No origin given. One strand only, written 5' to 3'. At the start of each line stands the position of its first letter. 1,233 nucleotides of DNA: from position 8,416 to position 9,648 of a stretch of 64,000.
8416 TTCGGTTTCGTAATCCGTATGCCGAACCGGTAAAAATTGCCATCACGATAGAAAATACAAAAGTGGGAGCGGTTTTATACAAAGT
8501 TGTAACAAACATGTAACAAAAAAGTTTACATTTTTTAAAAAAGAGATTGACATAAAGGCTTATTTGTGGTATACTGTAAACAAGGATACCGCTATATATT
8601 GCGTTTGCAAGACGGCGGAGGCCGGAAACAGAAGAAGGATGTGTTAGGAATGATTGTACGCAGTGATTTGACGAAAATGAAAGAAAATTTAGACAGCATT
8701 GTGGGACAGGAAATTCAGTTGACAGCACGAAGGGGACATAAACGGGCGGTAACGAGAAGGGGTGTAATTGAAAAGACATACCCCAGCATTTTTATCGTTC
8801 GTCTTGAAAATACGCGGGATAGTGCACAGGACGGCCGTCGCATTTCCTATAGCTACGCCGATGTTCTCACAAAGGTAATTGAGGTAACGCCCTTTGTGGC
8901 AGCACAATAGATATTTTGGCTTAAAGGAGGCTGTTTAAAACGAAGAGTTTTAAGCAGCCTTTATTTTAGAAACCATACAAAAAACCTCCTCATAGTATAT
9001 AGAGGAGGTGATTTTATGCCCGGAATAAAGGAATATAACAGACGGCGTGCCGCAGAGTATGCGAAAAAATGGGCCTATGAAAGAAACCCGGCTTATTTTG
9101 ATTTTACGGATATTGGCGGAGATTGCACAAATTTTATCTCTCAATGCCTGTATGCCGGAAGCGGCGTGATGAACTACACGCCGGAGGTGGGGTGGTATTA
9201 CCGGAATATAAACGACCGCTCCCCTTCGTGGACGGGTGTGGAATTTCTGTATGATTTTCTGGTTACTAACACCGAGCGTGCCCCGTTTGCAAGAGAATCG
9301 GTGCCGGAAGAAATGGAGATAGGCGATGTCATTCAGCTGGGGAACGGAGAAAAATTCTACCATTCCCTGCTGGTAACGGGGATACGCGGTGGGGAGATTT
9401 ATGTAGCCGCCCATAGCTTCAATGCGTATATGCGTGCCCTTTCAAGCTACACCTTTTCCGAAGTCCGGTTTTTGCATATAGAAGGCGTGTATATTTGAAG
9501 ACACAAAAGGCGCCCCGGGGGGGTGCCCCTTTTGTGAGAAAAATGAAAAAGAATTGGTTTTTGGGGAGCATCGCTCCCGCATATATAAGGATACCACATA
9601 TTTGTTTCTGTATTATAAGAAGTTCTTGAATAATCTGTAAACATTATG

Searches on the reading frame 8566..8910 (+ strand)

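Call 3: search_protein_families(library=pfam, proteins=[window:8566-8910:+], max_evalue=0.01)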
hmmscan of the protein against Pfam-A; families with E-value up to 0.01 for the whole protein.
window:8566-8910:+ (114 aa): 1 family
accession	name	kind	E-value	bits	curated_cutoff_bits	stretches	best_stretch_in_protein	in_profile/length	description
PF06257.17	VEG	-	1.3e-23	83.3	25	1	34-107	2-72/73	Biofilm formation stimulator VEG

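Call 4: search_protein_families(library=ncbifam, proteins=[window:8566-8910:+], max_evalue=0.01)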
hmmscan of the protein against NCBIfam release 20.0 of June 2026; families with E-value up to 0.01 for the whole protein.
window:8566-8910:+ (114 aa): 2 families
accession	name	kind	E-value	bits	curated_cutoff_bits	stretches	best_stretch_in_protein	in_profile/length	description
NF046033.1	BflmStimVeg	equivalog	1.4e-21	76.4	135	1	34-108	4-75/86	biofilm formation stimulator Veg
NF052665.1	CC0731_fam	equivalog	2.7e-05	24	130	1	82-106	29-53/74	CC0731 family SpdR-regulated protein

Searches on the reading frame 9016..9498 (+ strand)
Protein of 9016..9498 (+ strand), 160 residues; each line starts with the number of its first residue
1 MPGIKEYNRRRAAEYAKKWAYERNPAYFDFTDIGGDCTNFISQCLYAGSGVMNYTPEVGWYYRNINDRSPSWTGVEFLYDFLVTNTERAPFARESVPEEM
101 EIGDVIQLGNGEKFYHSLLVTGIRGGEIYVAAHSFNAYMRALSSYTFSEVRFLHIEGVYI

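Call 3: search_protein_families(library=pfam, proteins=[window:9016-9498:+], max_evalue=0.01)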
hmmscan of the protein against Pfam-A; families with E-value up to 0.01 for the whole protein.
window:9016-9498:+ (160 aa): 1 family
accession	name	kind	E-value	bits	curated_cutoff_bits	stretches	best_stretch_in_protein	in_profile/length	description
PF12671.13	Amidase_6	-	2.5e-35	122.4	23.2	1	6-146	1-153/163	Putative amidase domain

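Call 4: search_protein_families(library=ncbifam, proteins=[window:9016-9498:+], max_evalue=0.01)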
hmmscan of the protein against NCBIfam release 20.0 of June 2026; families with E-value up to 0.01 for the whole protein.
window:9016-9498:+ (160 aa): 0 families
